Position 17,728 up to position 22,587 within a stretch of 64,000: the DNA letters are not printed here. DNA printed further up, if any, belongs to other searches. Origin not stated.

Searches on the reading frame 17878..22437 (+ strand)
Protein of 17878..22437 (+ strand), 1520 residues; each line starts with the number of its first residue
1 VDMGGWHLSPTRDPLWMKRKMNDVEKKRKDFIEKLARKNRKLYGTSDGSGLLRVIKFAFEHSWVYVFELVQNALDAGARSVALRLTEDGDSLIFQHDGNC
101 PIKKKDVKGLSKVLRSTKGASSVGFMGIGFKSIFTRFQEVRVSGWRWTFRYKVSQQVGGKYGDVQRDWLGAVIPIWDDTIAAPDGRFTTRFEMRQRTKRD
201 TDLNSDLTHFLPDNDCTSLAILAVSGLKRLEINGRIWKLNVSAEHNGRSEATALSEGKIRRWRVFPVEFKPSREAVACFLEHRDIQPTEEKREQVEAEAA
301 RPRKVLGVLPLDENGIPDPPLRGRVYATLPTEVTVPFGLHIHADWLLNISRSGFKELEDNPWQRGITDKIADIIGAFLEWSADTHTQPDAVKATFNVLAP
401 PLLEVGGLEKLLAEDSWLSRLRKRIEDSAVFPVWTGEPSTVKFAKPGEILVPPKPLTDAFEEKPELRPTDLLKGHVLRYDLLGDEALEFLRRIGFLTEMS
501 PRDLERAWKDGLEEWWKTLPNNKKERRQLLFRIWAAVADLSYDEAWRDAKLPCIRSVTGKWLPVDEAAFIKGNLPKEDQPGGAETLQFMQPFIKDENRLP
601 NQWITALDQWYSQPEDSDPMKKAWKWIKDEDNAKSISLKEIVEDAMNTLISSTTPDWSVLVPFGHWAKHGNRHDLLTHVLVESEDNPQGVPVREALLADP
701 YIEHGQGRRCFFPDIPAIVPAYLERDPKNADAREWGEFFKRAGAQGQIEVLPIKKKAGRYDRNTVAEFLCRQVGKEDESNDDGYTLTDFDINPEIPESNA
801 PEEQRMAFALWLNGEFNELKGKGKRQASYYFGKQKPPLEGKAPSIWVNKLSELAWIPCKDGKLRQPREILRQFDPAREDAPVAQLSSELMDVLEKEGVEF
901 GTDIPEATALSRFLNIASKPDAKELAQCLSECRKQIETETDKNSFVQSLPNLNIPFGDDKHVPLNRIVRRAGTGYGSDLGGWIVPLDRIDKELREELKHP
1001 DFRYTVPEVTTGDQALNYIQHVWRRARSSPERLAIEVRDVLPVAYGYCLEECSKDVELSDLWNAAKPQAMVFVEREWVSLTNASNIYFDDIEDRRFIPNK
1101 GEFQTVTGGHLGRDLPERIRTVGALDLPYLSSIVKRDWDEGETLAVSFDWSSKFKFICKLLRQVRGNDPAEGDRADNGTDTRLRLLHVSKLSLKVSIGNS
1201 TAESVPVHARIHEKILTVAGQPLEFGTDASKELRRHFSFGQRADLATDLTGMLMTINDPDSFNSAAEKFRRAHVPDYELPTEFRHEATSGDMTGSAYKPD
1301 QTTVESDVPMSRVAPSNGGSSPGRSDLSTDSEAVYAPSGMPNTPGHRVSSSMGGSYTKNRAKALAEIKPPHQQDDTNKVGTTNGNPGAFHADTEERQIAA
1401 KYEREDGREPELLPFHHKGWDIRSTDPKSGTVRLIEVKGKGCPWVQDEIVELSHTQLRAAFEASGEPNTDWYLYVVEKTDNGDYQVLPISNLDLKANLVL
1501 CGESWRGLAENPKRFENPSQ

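Call 28: search_protein_families(library=pfam, proteins=[window:17878-22437:+], max_evalue=0.00001)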
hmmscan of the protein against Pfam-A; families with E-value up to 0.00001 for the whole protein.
window:17878-22437:+ (1520 aa): 1 family
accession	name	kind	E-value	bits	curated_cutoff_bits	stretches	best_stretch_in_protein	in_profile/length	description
PF13020.12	NOV_C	-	1.3e-07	32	22.1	1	1398-1481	8-84/91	Protein NO VEIN, C-terminal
